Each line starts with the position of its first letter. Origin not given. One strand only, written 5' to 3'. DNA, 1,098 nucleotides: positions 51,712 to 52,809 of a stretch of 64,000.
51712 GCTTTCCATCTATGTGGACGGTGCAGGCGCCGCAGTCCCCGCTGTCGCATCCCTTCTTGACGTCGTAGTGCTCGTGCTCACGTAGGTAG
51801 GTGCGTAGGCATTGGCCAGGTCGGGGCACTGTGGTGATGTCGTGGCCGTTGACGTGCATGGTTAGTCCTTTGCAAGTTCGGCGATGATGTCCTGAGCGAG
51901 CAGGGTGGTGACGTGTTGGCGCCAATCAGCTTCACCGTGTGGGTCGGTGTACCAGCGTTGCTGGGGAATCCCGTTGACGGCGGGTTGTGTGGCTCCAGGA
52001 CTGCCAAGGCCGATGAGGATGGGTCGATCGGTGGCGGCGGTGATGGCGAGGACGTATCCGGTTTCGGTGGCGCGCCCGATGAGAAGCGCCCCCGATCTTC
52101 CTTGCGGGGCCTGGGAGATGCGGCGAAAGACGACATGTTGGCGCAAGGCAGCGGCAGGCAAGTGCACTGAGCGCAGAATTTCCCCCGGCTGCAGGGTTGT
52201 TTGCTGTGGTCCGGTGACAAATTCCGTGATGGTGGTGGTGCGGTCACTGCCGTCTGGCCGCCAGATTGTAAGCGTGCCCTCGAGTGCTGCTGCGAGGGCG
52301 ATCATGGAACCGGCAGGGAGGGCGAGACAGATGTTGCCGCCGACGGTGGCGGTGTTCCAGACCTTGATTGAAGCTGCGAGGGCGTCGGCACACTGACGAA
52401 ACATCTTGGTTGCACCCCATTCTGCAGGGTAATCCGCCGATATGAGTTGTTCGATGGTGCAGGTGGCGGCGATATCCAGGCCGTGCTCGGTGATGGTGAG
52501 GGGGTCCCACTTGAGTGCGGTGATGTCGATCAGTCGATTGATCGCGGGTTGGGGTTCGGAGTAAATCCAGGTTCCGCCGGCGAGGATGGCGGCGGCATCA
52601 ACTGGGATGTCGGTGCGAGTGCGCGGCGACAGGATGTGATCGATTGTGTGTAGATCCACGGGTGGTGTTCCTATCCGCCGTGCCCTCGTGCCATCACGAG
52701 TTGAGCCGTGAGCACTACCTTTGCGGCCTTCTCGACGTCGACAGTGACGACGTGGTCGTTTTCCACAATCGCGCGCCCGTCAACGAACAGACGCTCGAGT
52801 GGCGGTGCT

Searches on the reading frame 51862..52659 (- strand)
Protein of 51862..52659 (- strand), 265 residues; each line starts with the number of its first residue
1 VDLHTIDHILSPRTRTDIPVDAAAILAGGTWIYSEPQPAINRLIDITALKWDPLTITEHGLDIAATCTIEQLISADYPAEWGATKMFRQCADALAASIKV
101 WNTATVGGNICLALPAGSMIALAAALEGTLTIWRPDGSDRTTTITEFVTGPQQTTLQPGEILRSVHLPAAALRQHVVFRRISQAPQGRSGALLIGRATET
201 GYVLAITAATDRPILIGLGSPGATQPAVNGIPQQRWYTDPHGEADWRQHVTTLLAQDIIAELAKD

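Call 89: search_protein_families(library=pfam, proteins=[window:51862-52659:-], max_evalue=0.00001)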
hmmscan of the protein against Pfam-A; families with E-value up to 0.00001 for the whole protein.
window:51862-52659:- (265 aa): 1 family
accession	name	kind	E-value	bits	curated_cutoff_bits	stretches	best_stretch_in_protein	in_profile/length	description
PF00941.27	FAD_binding_5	-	6.4e-22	78.6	27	1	22-169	23-169/170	FAD binding domain in molybdopterin dehydrogenase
